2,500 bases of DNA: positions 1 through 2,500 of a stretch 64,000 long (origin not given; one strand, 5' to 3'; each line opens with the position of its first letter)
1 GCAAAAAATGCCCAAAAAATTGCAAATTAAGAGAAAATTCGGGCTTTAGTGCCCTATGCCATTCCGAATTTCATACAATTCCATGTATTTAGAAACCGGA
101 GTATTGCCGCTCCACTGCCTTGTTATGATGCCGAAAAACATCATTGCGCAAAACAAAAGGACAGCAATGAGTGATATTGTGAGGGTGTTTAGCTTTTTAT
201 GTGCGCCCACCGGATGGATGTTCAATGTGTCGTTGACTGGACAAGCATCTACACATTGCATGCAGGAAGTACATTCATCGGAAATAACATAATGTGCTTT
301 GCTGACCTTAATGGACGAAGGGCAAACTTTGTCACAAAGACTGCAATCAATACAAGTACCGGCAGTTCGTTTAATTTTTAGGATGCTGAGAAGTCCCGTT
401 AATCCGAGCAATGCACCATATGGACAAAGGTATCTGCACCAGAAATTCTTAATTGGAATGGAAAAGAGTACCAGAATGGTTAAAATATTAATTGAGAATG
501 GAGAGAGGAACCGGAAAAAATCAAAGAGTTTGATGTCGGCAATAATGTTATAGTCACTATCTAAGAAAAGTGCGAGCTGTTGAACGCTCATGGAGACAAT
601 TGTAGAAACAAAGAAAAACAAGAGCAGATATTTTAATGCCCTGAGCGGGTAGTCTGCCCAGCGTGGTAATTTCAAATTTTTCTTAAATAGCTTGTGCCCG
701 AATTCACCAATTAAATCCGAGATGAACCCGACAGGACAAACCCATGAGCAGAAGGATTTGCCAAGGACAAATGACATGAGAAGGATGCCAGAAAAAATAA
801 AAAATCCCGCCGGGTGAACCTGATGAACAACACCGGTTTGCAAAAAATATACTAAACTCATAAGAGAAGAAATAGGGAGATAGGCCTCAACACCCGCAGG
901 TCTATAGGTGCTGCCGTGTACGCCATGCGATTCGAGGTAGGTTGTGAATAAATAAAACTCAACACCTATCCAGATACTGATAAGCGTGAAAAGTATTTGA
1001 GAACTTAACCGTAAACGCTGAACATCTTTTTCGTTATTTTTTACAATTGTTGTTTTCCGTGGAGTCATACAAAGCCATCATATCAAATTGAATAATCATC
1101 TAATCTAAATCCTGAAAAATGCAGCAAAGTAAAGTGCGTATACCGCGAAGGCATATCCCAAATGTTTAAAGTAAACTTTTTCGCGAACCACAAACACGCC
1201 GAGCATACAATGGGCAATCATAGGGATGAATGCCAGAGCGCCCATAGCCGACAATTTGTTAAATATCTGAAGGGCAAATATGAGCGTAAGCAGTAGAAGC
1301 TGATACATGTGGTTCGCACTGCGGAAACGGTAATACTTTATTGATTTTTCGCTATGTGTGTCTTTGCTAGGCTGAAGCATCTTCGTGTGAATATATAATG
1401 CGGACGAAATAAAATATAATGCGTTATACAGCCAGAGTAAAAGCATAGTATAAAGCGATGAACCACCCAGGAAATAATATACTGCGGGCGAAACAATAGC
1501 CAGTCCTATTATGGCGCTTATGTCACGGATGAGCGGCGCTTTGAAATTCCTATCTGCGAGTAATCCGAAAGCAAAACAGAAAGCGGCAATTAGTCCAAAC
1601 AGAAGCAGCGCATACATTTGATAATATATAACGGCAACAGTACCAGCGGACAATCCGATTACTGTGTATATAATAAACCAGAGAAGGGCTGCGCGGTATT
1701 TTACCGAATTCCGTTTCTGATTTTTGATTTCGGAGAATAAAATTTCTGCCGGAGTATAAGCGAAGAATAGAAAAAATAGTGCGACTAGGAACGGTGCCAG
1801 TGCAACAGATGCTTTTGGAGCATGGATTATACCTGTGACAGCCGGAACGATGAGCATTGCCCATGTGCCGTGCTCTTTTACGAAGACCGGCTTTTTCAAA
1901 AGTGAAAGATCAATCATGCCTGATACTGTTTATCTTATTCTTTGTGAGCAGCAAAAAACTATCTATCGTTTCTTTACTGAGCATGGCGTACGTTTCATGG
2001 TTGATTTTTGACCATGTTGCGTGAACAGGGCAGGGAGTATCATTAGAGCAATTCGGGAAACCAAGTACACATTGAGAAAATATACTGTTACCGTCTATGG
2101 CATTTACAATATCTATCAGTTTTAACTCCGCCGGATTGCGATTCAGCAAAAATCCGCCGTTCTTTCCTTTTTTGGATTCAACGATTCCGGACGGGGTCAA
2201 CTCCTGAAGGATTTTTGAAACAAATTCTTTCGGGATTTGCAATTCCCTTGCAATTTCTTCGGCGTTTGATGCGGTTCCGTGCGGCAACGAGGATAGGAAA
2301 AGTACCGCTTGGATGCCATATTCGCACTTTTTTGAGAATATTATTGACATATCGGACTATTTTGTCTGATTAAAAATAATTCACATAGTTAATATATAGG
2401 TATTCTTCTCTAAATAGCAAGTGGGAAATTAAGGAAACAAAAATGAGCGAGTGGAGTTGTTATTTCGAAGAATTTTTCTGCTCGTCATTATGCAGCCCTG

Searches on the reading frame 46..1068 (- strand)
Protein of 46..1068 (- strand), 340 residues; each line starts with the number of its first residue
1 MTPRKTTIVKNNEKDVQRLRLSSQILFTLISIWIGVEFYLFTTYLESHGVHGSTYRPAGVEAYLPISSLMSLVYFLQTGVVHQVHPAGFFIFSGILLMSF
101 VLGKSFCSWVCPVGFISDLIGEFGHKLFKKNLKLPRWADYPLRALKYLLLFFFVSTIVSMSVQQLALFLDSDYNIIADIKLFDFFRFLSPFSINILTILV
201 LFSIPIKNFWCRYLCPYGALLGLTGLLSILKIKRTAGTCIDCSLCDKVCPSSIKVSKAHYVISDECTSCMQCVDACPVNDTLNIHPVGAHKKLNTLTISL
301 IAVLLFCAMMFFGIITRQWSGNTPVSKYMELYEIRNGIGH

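Call 7: search_protein_families(library=pfam, proteins=[window:46-1068:-], max_evalue=0.001)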
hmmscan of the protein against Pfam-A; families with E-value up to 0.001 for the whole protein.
window:46-1068:- (340 aa): 13 families
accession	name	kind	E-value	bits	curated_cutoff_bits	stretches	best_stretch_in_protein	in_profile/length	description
PF12801.12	Fer4_5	-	7.7e-20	71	22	2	84-130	1-47/48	4Fe-4S binding domain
PF00037.32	Fer4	-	1e-10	41.4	21.1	1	260-279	2-21/24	4Fe-4S binding domain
PF14697.11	Fer4_21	-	2e-08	34.6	35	1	238-283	7-58/59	4Fe-4S dicluster domain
PF13237.11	Fer4_10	-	4.8e-08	33.3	25.5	1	232-277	2-53/53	4Fe-4S dicluster domain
PF13746.11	Fer4_18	-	7.5e-07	29.8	27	1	233-277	55-96/114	4Fe-4S dicluster domain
PF12798.12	Fer4_3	-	9.5e-06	26.5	27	0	266-279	1-14/15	4Fe-4S binding domain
PF12838.12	Fer4_7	-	1.3e-05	26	27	1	238-279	1-51/52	4Fe-4S dicluster domain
PF13484.11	Fer4_16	-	1.4e-05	26.2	30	0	265-280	1-16/66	4Fe-4S double cluster binding domain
PF13187.11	Fer4_9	-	1.4e-05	25.5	27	1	239-279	2-50/52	4Fe-4S dicluster domain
PF13534.11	Fer4_17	-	9.1e-05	23.4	22.2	0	233-253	40-60/61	4Fe-4S dicluster domain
PF12800.12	Fer4_4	-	0.00022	21.7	24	1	264-278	2-16/17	4Fe-4S binding domain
PF13183.11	Fer4_8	-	0.00042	21.2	27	0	264-284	3-23/68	4Fe-4S dicluster domain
PF12797.12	Fer4_2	-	0.0009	19.5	24.5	0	260-278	4-22/22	4Fe-4S binding domain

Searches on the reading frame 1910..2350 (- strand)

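Call 7: search_protein_families(library=pfam, proteins=[window:1910-2350:-], max_evalue=0.001)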
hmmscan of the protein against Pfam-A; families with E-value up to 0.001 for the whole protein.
window:1910-2350:- (146 aa): 3 families
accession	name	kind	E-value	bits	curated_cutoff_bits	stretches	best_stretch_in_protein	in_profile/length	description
PF02082.26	Rrf2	-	4.2e-30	105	30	1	6-131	2-128/132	Iron-dependent Transcriptional regulator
PF01978.25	TrmB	-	2.7e-05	24.4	25.6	1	27-63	22-58/68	Sugar-specific transcriptional regulator TrmB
PF14394.12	DUF4423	-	0.00072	19.8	30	0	15-63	25-73/165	Domain of unknown function (DUF4423)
